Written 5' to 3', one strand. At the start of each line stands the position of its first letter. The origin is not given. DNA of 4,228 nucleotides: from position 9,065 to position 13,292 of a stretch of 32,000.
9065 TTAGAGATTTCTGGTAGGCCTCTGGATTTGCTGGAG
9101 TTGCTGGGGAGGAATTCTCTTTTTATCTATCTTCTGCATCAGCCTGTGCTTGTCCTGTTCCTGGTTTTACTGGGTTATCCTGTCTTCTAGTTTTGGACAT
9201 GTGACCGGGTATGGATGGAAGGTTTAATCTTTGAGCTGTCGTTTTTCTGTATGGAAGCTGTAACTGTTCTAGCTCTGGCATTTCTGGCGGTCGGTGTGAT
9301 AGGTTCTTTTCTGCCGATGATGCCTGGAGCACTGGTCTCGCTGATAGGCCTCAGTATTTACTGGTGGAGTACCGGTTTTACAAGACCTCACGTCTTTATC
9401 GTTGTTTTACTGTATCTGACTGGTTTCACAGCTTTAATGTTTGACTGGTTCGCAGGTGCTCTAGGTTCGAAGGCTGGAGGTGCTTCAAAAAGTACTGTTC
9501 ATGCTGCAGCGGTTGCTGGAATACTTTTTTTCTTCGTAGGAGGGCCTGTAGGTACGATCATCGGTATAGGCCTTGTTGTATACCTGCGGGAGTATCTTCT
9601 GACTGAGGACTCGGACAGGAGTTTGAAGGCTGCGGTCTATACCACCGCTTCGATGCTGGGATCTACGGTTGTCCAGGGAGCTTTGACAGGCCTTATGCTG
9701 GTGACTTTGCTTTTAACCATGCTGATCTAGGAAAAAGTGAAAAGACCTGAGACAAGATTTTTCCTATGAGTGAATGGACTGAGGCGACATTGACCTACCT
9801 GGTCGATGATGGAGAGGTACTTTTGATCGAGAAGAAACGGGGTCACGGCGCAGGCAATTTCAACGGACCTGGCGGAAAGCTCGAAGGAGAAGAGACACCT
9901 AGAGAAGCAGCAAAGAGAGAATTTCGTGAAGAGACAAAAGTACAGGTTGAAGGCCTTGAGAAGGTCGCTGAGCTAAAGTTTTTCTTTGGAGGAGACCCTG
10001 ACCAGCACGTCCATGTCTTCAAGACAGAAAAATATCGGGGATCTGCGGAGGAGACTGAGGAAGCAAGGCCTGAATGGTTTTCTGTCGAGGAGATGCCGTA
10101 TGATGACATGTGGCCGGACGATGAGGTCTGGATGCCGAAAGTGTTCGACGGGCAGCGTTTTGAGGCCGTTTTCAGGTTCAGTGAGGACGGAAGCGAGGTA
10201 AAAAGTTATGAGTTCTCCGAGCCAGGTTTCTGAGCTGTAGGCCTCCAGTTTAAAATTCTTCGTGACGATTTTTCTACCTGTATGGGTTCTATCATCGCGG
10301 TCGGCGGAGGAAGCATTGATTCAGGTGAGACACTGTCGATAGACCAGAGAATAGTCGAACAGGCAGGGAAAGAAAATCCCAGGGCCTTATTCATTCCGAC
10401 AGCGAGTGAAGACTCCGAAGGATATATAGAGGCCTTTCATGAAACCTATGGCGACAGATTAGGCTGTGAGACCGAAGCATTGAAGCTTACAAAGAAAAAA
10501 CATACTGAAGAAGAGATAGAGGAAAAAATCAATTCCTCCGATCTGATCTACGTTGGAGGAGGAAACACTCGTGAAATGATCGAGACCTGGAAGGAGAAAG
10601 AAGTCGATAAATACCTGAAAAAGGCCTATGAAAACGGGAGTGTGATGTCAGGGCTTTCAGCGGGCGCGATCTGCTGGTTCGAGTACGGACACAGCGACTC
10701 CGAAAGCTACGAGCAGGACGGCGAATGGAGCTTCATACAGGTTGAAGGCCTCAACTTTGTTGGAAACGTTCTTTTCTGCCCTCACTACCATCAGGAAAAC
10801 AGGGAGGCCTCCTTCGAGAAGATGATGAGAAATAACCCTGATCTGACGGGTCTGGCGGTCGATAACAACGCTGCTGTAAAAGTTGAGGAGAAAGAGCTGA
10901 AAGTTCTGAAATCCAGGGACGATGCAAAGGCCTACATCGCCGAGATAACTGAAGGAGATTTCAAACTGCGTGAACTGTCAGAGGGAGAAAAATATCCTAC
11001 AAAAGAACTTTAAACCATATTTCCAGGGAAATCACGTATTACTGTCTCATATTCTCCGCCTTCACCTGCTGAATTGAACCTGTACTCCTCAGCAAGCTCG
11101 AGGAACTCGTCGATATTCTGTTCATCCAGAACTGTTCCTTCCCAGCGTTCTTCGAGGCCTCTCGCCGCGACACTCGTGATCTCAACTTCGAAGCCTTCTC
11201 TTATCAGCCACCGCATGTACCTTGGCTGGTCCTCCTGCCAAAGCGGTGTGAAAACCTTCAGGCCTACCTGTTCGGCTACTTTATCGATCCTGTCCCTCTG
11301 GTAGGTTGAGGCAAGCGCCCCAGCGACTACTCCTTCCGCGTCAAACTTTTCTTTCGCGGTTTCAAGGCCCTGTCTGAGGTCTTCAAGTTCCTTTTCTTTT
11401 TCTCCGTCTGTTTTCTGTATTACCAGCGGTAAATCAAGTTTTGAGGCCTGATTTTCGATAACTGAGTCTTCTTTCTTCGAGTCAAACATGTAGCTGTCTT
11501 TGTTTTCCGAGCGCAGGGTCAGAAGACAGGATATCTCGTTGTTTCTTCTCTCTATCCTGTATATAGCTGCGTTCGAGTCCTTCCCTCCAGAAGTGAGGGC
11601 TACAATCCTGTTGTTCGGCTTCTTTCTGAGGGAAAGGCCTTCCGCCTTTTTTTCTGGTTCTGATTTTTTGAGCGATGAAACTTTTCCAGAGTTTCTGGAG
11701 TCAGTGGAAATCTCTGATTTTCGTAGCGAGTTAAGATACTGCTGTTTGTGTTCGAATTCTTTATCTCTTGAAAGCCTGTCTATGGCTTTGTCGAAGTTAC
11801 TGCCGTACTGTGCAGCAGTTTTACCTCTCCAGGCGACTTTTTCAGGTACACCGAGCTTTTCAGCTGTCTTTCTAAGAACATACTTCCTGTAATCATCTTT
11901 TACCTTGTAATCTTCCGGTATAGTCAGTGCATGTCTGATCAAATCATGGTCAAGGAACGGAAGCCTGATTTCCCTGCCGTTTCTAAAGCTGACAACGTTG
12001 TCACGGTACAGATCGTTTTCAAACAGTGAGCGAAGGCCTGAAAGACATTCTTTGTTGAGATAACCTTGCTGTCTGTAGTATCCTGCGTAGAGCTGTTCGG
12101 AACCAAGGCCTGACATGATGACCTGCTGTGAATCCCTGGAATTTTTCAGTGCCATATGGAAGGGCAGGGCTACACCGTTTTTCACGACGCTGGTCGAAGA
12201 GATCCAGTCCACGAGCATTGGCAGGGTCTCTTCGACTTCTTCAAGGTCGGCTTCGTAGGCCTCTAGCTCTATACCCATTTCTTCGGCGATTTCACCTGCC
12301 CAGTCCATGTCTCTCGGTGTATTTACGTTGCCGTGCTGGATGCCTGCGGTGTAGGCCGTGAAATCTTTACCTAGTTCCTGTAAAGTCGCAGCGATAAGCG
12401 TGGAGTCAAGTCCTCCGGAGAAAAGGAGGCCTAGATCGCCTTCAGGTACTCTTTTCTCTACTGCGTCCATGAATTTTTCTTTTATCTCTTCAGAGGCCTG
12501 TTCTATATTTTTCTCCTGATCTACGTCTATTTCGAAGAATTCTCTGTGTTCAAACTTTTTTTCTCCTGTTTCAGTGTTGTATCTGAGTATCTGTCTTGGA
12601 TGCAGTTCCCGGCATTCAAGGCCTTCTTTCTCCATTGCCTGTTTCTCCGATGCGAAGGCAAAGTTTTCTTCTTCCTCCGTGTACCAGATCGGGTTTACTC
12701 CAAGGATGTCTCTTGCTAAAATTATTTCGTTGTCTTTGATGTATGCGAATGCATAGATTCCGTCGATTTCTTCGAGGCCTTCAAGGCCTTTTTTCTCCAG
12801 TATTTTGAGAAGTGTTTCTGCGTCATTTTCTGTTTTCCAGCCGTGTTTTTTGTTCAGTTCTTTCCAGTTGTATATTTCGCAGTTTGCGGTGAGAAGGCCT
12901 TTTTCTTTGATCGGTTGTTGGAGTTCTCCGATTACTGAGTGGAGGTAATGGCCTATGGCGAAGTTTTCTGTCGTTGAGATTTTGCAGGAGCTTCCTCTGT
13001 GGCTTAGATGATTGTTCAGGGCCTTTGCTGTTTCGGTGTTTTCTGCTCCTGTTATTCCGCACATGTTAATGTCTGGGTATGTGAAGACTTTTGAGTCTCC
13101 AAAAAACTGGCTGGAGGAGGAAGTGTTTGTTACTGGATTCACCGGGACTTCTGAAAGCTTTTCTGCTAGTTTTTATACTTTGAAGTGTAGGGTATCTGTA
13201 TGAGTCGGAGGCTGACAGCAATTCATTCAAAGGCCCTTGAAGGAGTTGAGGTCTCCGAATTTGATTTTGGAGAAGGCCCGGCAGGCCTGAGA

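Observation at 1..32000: Extreme over-representation of the palindromic hexamer AGGCCT, in all reading frames, with sharp local voids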

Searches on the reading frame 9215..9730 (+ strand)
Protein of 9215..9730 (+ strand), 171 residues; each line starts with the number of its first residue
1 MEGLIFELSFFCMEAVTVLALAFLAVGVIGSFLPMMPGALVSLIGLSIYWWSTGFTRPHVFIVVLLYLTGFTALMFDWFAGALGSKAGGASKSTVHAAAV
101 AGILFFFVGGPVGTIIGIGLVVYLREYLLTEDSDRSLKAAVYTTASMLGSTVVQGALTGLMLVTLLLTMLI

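Call 11: search_protein_families(library=pfam, proteins=[window:9215-9730:+], max_evalue=0.01)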
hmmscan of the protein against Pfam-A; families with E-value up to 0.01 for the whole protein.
window:9215-9730:+ (171 aa): 1 family
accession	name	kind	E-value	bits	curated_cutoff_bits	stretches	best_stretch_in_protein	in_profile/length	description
PF04306.18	DUF456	-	1.9e-25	90.2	29.4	1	32-167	1-137/139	Protein of unknown function (DUF456)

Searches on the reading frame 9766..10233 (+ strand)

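Call 11: search_protein_families(library=pfam, proteins=[window:9766-10233:+], max_evalue=0.01)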
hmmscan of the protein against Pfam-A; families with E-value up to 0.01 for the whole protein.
window:9766-10233:+ (155 aa): 2 families
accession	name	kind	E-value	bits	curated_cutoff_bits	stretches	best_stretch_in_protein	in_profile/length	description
PF00293.34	NUDIX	-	1.6e-17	64.2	21.1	1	13-125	11-133/134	NUDIX domain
PF14815.12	NUDIX_4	-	0.0071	16.6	35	0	11-110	4-98/113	NUDIX domain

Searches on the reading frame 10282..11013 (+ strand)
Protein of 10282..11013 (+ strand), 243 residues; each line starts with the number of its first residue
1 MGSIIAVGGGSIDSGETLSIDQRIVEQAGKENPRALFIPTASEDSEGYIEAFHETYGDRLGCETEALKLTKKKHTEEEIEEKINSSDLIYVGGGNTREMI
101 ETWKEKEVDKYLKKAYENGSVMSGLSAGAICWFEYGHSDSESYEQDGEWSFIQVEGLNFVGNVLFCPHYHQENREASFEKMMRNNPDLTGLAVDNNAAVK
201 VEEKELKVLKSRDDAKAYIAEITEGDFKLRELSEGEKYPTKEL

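Call 11: search_protein_families(library=pfam, proteins=[window:10282-11013:+], max_evalue=0.01)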
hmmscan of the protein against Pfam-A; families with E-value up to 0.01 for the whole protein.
window:10282-11013:+ (243 aa): 2 families
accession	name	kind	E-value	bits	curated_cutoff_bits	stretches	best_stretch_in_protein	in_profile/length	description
PF03575.23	Peptidase_S51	-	3.5e-53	180.8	23.9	1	5-208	2-205/206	Peptidase family S51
PF07685.20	GATase_3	-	0.006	16.7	27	1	77-128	31-84/196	CobB/CobQ-like glutamine amidotransferase domain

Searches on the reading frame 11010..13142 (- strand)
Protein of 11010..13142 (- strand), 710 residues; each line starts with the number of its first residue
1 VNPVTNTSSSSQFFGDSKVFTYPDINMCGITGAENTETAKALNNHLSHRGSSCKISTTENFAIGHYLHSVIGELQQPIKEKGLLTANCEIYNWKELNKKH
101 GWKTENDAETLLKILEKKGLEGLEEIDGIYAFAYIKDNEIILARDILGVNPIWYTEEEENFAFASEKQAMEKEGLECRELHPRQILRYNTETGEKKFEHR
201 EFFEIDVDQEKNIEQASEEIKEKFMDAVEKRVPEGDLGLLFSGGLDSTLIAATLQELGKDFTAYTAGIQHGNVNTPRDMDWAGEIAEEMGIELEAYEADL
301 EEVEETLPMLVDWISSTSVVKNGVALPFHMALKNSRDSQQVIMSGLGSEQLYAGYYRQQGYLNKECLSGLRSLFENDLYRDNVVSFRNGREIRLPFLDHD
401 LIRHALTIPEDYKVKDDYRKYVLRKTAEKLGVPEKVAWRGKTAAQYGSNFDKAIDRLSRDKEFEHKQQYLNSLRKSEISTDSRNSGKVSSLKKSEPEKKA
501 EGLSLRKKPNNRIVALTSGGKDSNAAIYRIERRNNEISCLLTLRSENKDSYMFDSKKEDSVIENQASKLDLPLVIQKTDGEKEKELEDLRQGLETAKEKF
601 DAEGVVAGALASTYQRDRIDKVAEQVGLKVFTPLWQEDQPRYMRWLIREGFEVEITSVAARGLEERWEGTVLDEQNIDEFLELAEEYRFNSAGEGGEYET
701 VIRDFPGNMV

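Call 7: search_protein_families(library=pfam, proteins=[window:11010-13142:-])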
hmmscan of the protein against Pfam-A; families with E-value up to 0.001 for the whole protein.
window:11010-13142:- (710 aa): 8 families
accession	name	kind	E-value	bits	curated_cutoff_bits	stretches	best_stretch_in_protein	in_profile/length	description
PF01902.24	Diphthami_syn_2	-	1.6e-50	172.1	23.2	1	512-706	2-190/219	Diphthamide synthase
PF00733.27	Asn_synthase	-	5.5e-37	128.7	21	2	219-359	1-139/354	Asparagine synthase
PF13537.11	GATase_7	-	3.1e-19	69.6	25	1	75-171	13-122/123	Glutamine amidotransferase domain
PF13522.11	GATase_6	-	6.7e-17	62.2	27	1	55-166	6-130/130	Glutamine amidotransferase domain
PF06508.19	QueC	-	1.3e-05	25.3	22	0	240-301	5-64/210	Queuosine biosynthesis protein QueC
PF24167.1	DUF7411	-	2.2e-05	24.6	28.7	1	237-311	3-71/194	Family of unknown function (DUF7411)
PF01171.26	ATP_bind_3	-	9.7e-05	22.6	27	0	241-302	6-70/182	PP-loop family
PF03054.22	tRNA_Me_trans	-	0.00028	21.1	20.6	0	240-297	6-71/202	tRNA methyl transferase HUP domain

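Call 46: find_related_loci(query=window:11010-13142:-, collection=metagenome_contigs, flank=10000)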
Query window:11010-13142:- (710 aa) in metagenome_contigs; peptide patterns used: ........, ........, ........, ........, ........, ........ (x = any residue, [..] = any of these).
369 stretches matched a pattern; 309 encode a relative of the query (tblastn E <= 1e-3); the best 80 are kept; 80 distinct loci.
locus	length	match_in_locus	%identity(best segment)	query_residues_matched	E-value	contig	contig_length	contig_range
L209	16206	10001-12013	80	22-710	0e+0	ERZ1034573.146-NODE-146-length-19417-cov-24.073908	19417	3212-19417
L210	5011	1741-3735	71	27-710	0e+0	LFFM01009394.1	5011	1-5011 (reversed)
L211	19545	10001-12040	68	18-710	0e+0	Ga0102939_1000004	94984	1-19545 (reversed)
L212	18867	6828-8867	68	18-710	0e+0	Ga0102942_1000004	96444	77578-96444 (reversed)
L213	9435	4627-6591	69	19-710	0e+0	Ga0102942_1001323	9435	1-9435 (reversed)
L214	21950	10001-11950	71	27-710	0e+0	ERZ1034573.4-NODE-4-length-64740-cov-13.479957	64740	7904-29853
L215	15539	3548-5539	70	27-709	0e+0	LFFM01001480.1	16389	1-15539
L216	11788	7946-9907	66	16-706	0e+0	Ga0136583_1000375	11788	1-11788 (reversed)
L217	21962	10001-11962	66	16-706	0e+0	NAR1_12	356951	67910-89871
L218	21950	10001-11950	67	24-710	0e+0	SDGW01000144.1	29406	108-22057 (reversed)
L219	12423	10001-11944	66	27-710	0e+0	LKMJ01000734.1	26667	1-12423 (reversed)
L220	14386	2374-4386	67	27-710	0e+0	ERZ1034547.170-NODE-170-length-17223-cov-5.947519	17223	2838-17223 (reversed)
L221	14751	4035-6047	67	27-710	0e+0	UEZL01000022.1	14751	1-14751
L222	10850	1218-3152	63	27-710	0e+0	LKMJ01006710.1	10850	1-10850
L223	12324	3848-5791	63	27-706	0e+0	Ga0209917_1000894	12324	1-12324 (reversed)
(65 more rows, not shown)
